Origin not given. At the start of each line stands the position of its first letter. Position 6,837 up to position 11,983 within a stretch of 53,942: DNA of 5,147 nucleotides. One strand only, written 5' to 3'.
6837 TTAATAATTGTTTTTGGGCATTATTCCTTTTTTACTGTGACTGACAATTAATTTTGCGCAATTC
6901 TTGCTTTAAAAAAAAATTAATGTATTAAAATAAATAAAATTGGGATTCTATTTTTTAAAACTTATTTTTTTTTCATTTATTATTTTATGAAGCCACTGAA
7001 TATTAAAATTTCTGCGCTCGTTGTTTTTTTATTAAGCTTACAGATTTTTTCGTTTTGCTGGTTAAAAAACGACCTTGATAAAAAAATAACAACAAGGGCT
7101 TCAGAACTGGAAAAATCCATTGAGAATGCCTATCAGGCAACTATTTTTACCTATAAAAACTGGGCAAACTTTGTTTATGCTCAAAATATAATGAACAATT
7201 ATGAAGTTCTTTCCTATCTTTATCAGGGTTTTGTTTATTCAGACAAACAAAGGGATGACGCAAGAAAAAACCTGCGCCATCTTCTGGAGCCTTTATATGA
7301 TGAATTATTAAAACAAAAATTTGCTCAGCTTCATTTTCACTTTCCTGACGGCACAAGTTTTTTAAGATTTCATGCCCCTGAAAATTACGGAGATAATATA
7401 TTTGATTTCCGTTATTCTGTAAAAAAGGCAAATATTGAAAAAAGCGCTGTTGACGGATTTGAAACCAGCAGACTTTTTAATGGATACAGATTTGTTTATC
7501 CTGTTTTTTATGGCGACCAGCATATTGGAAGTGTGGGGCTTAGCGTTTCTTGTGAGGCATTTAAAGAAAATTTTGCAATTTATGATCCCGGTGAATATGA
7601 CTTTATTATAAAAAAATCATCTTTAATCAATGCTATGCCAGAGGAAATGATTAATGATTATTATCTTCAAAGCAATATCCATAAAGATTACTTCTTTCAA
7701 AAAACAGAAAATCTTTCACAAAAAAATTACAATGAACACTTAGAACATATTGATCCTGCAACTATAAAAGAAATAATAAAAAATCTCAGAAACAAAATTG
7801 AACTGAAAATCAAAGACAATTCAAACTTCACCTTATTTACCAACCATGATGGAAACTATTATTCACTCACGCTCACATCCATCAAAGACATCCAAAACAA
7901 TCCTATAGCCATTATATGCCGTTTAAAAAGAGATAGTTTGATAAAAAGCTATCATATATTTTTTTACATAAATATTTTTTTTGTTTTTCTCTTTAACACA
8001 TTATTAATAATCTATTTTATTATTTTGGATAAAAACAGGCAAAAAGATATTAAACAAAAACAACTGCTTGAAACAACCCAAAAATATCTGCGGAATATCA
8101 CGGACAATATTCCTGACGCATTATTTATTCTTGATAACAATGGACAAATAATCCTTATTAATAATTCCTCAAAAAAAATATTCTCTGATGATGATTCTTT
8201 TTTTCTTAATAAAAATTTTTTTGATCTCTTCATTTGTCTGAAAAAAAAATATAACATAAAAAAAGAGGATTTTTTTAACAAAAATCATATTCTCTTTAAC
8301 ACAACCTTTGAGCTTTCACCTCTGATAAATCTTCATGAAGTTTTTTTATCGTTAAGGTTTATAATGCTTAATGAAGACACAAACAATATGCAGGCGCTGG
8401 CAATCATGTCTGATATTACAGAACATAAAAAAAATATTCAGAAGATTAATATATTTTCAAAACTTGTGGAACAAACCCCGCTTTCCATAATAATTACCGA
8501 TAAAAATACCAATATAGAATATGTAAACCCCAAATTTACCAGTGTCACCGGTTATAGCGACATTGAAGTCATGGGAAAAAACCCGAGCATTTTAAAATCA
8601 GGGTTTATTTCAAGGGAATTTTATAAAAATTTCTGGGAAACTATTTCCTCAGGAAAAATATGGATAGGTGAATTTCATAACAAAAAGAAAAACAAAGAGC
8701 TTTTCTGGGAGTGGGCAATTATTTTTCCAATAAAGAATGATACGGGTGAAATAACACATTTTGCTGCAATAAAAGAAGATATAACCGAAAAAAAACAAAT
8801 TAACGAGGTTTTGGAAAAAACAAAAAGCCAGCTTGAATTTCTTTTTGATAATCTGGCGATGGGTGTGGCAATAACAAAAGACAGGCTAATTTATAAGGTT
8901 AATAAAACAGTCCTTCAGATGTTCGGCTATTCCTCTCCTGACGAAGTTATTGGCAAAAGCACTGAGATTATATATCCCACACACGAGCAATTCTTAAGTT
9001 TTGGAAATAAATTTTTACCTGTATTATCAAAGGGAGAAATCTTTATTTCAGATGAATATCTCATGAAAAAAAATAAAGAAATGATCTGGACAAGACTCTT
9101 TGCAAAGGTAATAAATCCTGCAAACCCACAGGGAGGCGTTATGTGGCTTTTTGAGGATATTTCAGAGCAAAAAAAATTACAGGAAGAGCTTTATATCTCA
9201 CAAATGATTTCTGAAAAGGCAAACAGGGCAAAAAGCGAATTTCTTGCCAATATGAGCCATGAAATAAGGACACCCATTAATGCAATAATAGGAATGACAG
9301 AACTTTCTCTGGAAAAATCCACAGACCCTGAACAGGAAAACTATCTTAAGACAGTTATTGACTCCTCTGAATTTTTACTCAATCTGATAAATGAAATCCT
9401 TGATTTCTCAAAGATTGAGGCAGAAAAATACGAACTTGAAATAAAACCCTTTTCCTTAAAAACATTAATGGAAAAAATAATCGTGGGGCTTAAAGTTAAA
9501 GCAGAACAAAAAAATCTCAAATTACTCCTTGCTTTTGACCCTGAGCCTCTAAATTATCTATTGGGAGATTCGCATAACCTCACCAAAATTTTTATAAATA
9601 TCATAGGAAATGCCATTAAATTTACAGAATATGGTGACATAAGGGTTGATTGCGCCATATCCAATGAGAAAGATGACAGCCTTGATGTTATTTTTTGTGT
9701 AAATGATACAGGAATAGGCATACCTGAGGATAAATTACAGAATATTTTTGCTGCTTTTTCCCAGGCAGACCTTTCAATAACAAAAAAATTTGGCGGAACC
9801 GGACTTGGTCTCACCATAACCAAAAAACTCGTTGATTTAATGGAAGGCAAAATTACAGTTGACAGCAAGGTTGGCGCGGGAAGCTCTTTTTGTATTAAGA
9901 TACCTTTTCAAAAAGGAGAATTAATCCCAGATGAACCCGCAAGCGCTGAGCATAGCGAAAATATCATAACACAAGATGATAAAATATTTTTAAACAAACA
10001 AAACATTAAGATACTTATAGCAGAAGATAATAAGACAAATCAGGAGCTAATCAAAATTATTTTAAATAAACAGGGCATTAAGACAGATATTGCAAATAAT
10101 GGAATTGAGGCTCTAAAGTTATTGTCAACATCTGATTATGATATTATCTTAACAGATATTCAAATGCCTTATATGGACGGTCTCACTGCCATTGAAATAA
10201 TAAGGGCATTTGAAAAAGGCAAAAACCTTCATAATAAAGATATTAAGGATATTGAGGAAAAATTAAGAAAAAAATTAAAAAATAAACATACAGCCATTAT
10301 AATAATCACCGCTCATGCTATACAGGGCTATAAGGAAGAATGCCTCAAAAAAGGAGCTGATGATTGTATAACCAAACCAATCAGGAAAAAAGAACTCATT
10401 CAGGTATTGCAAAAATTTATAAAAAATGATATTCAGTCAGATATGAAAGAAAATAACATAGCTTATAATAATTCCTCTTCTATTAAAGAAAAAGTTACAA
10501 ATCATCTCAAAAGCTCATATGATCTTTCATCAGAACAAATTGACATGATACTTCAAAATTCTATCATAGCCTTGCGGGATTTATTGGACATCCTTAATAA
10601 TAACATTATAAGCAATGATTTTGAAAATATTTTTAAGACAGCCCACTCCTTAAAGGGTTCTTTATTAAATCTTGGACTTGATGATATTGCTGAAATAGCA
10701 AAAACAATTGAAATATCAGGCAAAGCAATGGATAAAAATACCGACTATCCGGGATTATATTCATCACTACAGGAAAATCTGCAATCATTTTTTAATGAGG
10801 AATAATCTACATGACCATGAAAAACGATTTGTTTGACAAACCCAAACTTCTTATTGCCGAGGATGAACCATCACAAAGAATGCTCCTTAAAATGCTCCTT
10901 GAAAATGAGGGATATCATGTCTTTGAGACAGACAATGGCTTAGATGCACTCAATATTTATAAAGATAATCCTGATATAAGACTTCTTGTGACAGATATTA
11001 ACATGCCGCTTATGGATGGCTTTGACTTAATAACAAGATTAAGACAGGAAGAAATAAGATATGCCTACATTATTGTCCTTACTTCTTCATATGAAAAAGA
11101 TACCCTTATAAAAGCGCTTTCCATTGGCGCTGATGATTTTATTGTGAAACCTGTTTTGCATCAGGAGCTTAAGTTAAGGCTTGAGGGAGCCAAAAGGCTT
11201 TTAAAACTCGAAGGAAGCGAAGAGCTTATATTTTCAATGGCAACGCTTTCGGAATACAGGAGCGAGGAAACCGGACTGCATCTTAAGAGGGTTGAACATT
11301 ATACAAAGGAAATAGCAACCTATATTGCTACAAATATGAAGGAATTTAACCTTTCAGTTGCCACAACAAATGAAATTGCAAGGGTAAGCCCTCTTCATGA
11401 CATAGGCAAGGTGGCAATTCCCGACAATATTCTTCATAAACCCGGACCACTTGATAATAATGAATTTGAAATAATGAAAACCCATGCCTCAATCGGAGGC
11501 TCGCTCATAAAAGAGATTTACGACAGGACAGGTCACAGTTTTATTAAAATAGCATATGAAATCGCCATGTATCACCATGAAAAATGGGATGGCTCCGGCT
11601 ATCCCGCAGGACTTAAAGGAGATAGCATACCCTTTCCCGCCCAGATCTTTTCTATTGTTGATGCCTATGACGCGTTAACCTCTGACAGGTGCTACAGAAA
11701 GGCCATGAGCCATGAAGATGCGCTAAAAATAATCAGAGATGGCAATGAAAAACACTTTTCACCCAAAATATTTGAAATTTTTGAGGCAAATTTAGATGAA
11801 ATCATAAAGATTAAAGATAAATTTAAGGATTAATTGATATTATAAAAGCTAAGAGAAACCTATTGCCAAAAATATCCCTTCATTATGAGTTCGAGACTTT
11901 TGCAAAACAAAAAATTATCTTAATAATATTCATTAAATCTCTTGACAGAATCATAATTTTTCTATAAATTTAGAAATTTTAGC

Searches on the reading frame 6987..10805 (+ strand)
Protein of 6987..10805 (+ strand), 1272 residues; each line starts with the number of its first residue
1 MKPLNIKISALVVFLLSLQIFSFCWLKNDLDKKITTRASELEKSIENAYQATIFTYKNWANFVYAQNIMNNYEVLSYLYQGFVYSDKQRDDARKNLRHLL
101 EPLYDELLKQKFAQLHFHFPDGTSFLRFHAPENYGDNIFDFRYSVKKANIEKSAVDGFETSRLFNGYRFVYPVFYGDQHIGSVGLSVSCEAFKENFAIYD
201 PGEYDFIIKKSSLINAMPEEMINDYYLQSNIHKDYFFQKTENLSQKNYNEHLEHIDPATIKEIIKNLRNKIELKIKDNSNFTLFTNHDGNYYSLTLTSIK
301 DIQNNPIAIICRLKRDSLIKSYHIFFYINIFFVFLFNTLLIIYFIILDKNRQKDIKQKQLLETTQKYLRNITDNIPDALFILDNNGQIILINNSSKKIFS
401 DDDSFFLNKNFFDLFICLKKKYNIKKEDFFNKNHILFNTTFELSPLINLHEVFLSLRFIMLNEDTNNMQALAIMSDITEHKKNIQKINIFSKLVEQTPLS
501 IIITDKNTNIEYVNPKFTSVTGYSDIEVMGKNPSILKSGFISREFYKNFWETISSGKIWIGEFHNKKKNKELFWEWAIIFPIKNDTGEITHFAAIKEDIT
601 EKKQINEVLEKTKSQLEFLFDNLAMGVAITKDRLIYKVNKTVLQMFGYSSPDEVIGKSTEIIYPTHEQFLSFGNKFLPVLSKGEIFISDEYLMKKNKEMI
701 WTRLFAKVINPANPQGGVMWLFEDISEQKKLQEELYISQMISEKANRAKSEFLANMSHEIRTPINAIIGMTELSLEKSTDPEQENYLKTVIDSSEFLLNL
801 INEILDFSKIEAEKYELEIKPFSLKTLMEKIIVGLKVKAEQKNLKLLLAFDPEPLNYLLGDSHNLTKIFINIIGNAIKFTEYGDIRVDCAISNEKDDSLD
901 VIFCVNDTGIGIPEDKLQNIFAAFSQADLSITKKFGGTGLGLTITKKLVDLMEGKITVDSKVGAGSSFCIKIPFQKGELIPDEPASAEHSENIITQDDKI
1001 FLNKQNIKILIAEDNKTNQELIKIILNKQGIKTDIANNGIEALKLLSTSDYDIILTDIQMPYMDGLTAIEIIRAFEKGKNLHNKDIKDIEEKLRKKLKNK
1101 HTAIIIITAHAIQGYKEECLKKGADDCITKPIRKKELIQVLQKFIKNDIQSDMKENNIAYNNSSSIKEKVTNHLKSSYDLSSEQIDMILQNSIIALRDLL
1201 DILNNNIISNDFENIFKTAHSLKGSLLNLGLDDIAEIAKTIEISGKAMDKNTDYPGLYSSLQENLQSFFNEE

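Call 67: search_protein_families(library=pfam, proteins=[window:6987-10805:+], max_evalue=0.00001)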
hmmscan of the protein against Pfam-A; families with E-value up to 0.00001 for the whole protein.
window:6987-10805:+ (1272 aa): 10 families
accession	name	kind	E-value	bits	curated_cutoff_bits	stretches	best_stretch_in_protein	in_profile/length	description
PF13426.13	PAS_9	-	2.4e-30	105.3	27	2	499-601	2-103/103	PAS domain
PF02518.31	HATPase_c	-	2e-25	89.8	26.4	1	860-975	1-110/111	Histidine kinase-, DNA gyrase B-, and HSP90-like ATPase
PF00072.30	Response_reg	-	1.9e-24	86.4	30.2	2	1009-1076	1-68/111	Response regulator receiver domain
PF00512.31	HisKA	-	7.7e-22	77.6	26.9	1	748-813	1-66/66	His Kinase A (phospho-acceptor) domain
PF00989.32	PAS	-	9.7e-22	77.6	22.6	1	490-595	3-109/113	PAS fold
PF13188.13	PAS_8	-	4.9e-20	71.1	21.8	0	489-527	2-40/65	PAS domain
PF08448.16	PAS_4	-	3e-17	63.3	23.1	1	494-603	1-109/110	PAS fold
PF08447.18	PAS_3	-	1.2e-12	48.3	25.6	1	511-593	2-86/89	PAS fold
PF14827.12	dCache_3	-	1.9e-12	47.7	25.7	1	92-309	47-228/239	Double sensory domain of two-component sensor kinase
PF01627.28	Hpt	-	4.8e-09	36.8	24.6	1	1189-1243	3-57/84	Hpt domain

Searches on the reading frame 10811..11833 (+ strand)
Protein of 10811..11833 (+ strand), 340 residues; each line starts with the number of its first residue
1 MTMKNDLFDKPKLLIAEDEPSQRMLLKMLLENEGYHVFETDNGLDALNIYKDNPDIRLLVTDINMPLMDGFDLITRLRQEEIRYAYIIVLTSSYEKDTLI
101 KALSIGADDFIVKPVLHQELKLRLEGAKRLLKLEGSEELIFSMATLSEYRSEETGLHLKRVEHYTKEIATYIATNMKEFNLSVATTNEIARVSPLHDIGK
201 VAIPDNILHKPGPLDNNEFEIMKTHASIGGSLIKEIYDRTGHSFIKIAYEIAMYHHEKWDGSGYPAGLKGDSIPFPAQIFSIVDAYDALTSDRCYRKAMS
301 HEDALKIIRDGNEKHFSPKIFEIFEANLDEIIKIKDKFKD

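Call 96: search_protein_families(library=pfam, proteins=[window:10811-11833:+], max_evalue=0.00001)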
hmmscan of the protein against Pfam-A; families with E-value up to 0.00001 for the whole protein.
window:10811-11833:+ (340 aa): 3 families
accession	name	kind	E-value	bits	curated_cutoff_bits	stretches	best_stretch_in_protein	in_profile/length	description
PF13487.12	HD_5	-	7.3e-30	104.4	27.2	1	158-320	11-170/170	HD domain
PF00072.30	Response_reg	-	3.7e-26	91.9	30.2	1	14-124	2-110/111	Response regulator receiver domain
PF01966.28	HD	-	5.9e-14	52.8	22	1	157-288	4-115/116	HD domain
